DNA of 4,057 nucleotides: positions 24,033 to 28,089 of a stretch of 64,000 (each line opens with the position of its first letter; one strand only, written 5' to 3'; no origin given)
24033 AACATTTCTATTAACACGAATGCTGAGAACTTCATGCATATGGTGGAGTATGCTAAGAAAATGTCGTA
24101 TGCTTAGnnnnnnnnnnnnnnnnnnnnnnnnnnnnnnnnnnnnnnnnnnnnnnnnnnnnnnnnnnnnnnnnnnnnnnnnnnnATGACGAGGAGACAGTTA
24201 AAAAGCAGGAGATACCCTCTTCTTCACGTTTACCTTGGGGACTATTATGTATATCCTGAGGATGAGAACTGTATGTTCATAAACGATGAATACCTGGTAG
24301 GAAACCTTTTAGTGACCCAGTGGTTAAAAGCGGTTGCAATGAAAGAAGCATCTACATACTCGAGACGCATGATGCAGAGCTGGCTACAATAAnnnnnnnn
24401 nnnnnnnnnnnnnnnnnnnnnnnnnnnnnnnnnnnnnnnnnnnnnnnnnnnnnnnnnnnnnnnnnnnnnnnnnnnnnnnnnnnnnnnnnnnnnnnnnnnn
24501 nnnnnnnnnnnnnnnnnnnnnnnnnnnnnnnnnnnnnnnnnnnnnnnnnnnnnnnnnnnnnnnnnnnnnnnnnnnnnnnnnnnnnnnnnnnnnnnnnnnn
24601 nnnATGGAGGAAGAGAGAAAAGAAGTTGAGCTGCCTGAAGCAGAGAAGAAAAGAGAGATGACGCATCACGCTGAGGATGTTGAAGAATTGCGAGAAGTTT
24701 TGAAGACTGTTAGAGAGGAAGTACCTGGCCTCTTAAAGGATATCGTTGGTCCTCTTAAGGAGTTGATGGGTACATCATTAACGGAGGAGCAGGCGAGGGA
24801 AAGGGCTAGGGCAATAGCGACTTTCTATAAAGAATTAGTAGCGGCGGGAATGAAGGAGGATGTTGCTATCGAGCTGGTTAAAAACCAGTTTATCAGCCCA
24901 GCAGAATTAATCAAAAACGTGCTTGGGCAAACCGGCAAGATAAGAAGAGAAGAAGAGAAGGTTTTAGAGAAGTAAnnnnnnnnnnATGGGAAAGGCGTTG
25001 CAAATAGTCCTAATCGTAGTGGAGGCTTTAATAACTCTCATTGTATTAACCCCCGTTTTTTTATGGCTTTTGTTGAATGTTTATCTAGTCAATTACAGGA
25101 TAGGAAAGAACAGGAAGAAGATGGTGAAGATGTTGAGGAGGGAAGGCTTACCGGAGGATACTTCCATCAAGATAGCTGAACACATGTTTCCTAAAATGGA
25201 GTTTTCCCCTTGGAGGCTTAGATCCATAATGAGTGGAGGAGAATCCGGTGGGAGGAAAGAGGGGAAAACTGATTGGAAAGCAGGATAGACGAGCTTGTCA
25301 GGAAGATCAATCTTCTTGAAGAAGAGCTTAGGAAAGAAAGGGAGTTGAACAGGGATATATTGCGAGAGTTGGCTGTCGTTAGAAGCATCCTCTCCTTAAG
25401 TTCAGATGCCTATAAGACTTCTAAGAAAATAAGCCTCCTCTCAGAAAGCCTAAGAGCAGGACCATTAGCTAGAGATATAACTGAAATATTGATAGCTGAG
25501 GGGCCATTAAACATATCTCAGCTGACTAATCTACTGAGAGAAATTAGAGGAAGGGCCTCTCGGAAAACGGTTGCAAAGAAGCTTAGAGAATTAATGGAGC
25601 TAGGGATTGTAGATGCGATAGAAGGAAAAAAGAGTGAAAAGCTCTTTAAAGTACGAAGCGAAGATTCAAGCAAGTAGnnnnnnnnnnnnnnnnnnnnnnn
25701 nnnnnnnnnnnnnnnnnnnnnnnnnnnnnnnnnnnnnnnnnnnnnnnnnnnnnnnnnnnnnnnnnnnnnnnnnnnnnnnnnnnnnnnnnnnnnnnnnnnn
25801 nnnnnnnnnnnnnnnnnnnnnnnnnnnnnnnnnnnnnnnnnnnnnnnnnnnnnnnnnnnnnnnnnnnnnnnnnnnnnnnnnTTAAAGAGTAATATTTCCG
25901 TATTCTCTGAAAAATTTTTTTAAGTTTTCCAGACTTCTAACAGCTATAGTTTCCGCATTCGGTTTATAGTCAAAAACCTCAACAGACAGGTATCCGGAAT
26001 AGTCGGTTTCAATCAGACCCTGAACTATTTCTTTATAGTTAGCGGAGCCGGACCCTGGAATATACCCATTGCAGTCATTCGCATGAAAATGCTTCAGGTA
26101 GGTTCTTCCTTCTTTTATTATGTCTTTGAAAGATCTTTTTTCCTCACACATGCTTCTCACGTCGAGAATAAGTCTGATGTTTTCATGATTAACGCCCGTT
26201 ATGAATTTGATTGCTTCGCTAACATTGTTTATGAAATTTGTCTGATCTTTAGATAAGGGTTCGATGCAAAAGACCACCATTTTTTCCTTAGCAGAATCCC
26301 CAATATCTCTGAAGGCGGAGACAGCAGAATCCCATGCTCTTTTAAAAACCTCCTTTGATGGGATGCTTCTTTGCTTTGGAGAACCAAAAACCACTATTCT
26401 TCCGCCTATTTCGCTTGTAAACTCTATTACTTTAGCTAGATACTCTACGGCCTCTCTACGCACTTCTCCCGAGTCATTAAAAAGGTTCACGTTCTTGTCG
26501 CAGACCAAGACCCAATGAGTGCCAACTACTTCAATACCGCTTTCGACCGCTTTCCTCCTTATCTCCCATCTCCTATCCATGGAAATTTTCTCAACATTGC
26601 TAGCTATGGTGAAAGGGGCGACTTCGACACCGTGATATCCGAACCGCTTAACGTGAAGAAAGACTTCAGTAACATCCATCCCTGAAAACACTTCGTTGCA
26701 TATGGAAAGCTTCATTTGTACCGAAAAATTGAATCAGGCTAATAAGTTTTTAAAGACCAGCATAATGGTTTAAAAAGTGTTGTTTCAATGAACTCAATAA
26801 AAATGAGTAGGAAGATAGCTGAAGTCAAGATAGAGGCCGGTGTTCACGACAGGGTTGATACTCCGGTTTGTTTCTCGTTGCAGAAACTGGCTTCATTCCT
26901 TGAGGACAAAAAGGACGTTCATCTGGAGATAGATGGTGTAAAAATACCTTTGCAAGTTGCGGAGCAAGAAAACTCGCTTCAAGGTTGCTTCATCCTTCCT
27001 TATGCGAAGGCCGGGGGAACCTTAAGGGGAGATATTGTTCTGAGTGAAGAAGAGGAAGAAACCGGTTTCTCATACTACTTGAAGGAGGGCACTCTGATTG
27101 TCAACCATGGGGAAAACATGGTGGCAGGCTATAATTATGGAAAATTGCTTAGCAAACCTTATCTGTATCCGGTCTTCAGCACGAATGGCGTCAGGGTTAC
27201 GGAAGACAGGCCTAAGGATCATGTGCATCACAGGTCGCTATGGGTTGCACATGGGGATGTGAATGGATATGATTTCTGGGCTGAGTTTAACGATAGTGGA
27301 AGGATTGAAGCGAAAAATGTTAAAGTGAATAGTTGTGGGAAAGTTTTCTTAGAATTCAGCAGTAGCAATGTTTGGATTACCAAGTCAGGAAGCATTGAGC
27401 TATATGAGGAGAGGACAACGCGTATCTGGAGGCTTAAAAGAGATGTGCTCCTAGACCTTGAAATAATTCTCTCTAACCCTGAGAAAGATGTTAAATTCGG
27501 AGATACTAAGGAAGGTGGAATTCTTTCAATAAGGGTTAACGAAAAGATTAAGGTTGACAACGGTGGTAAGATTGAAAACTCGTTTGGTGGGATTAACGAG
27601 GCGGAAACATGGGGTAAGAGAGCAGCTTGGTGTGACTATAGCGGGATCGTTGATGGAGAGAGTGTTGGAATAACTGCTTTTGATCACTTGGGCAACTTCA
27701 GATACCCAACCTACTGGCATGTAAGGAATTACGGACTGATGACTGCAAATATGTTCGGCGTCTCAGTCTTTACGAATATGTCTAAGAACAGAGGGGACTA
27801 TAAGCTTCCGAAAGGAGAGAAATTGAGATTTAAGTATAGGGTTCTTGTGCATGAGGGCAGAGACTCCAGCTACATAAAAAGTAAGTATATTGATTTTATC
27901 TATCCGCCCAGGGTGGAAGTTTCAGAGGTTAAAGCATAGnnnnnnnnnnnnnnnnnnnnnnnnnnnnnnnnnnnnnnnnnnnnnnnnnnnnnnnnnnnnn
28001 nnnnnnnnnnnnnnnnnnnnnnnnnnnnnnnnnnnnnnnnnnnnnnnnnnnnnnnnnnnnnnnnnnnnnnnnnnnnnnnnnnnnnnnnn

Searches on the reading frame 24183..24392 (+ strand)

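Call 33: search_protein_families(library=pfam, proteins=[window:24183-24392:+], max_evalue=1)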
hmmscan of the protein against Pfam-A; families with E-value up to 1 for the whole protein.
window:24183-24392:+ (69 aa): 1 family
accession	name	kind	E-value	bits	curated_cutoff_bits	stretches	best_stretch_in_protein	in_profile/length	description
PF21365.3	Glyco_hydro_31_3rd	-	0.017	16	24.4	1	21-48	9-37/87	Glycosyl hydrolase family 31 C-terminal domain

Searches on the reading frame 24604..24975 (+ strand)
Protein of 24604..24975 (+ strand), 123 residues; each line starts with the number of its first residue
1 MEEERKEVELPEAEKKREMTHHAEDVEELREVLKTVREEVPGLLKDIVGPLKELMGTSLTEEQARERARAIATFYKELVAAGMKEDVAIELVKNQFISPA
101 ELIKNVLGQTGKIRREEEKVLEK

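Call 8: search_protein_families(library=pfam, proteins=[window:24604-24975:+])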
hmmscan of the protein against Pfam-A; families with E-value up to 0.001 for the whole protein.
window:24604-24975:+ (123 aa): 0 families

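Call 33: search_protein_families(library=pfam, proteins=[window:24604-24975:+], max_evalue=1)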
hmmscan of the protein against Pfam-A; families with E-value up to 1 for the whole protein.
window:24604-24975:+ (123 aa): 4 families
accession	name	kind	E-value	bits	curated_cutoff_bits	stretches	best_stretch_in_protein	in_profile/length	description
PF20653.3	COG6_C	-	0.02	14.1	26.4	1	19-86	374-441/462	Conserved Oligomeric Golgi complex subunit 6, C-terminal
PF13851.11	GAS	-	0.035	13.9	32.3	1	2-58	32-88/200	Growth-arrest specific micro-tubule binding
PF24915.1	Spectrin_SESTD1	-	0.084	13.7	27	1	18-66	39-87/110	SESTD1-like, spectrin repeat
PF20570.3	DUF6779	-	0.26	12.4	28.1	0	7-70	48-106/108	Domain of unknown function (DUF6779)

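Call 79: search_protein_families(library=ncbifam, proteins=[window:24604-24975:+], max_evalue=0.1)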
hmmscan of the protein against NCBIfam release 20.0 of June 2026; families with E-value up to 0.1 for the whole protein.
window:24604-24975:+ (123 aa): 3 families
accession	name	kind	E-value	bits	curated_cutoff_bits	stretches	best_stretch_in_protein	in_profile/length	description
NF040499.1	Bdr_N_group1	subfamily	0.02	14.7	40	1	75-93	7-25/52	Bdr family repetitive protein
TIGR03499.1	FlhF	equivalog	0.039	13.9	174.15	1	11-94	94-163/286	flagellar biosynthesis GTPase FlhF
NF010396.0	PRK13824.1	domain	0.054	12.4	390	1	14-107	146-236/404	replication protein C domain-containing protein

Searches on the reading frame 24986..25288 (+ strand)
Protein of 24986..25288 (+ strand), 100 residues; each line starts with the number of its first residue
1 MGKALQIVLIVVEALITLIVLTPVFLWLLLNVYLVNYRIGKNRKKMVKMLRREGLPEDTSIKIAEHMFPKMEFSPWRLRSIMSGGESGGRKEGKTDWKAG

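Call 8: search_protein_families(library=pfam, proteins=[window:24986-25288:+])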
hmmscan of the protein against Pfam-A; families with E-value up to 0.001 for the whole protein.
window:24986-25288:+ (100 aa): 0 families

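Call 33: search_protein_families(library=pfam, proteins=[window:24986-25288:+], max_evalue=1)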
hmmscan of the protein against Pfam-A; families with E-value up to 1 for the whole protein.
window:24986-25288:+ (100 aa): 1 family
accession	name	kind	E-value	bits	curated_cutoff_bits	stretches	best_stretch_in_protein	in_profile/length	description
PF17204.8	Sid-5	-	0.037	14.7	27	1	19-58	18-56/76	Sid-5 family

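Call 79: search_protein_families(library=ncbifam, proteins=[window:24986-25288:+], max_evalue=0.1)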
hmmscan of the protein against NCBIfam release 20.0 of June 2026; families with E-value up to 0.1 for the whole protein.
window:24986-25288:+ (100 aa): 0 families

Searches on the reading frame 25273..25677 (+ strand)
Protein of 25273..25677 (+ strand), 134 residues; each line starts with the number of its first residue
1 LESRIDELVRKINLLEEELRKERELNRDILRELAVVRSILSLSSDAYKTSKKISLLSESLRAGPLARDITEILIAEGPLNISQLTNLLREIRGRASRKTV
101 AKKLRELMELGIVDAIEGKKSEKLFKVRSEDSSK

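Call 8: search_protein_families(library=pfam, proteins=[window:25273-25677:+])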
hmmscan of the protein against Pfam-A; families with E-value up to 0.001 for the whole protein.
window:25273-25677:+ (134 aa): 0 families

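Call 33: search_protein_families(library=pfam, proteins=[window:25273-25677:+], max_evalue=1)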
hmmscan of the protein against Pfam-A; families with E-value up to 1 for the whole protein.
window:25273-25677:+ (134 aa): 9 families
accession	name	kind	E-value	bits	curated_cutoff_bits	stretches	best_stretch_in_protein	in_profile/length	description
PF01475.25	FUR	-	0.009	16.6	23.1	1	67-130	11-76/121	Ferric uptake regulator family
PF21248.3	SoFic-like_C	-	0.031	14.9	27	1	92-125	39-71/76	Protein adenylyltransferase SoFic-like, C-terminal domain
PF08221.17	HTH_9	-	0.033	14.7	23.4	1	63-116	12-60/62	RNA polymerase III subunit RPC82 helix-turn-helix domain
PF25212.1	HVO_A0114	-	0.047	13.9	27.6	1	68-124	26-77/84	HVO_A0114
PF01022.26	HTH_5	-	0.061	13.6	22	1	73-114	10-46/47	Bacterial regulatory protein, arsR family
PF16454.10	PI3K_P85_iSH2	-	0.067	13.2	31.5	1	1-38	93-130/161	Phosphatidylinositol 3-kinase regulatory subunit P85 inter-SH2 domain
PF12840.13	HTH_20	-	0.068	13.6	27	1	64-114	4-49/51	Helix-turn-helix domain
PF22342.1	T3SS_CopN_3rd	-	0.073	13.7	27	1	10-73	4-66/99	T3SS, Low calcium response E, third helical domain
PF10330.14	Stb3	-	0.075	13.5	25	1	65-119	6-56/90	Putative Sin3 binding protein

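Call 78: search_solved_structures(query=window:25273-25677:+, max_evalue=1)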
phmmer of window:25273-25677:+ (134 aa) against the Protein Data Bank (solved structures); distinct sequences matched with E-value up to 1: 11.
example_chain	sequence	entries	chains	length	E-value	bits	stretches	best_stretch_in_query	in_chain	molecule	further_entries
6ff6_A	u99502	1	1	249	0.0093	19.8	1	13-53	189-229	BRIC1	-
1b7t_Y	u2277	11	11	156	0.093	16.6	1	29-101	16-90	MYOSIN REGULATORY LIGHT CHAIN | MYOSIN REGULATORY LIGHT CHAIN, STRIATED ADDUCTOR MUSCLE | SCALLOP MYOSIN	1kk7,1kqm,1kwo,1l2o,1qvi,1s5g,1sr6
1dfk_Y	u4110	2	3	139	0.099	16.5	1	30-101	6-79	MYOSIN HEAD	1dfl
1scm_B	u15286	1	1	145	0.11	16.3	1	30-101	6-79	MYOSIN REGULATORY LIGHT CHAIN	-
1kk8_B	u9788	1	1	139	0.11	16.3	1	31-101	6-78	Myosin Regulatory Light Chain, Striated adductor muscle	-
2w4t_Y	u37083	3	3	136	0.13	16.1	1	31-101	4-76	MYOSIN REGULATORY LIGHT CHAIN, STRIATED ADDUCTOR MUSCLE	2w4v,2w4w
2lp4_A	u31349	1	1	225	0.14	16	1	13-87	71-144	Chemotaxis protein CheA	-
1i5n_A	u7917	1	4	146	0.19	15.5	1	13-54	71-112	CHEMOTAXIS PROTEIN CHEA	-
5nl9_A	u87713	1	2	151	0.21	15.5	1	43-124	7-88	Transcriptional regulator (FUR family)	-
8c5v_C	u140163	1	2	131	0.24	15.3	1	12-53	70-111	Chemotaxis protein CheA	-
4mtd_A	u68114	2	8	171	0.42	14.5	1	58-122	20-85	Zinc uptake regulation protein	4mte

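Call 79: search_protein_families(library=ncbifam, proteins=[window:25273-25677:+], max_evalue=0.1)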
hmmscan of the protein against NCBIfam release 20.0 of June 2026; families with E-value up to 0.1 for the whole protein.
window:25273-25677:+ (134 aa): 3 families
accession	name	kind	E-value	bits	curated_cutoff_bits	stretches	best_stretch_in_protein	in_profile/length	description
NF053609.1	Sul12a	equivalog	0.027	14.7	150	1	64-124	5-59/103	Sul12a family chromatin-organizing protein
NF047462.1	FUR_perox_PerRA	exception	0.065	13.7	200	1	45-125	3-83/142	peroxide-responsive transcriptional repressor PerRA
NF008646.0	PRK11639.1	equivalog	0.095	12.4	167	0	75-124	38-87/171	zinc uptake transcriptional repressor Zur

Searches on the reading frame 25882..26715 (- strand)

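Call 8: search_protein_families(library=pfam, proteins=[window:25882-26715:-])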
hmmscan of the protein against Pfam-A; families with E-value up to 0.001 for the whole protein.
window:25882-26715:- (277 aa): 1 family
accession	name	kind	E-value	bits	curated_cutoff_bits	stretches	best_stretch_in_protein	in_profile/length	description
PF01261.30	AP_endonuc_2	-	4.4e-36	125.3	31.1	1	21-267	3-248/249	Xylose isomerase-like TIM barrel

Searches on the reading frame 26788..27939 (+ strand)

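Call 8: search_protein_families(library=pfam, proteins=[window:26788-27939:+])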
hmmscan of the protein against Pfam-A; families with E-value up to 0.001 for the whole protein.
window:26788-27939:+ (383 aa): 1 family
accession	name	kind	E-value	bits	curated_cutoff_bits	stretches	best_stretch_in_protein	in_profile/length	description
PF14100.11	DUF6807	-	7.8e-69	232.7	27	1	105-358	4-259/270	Family of unknown function (DUF6807)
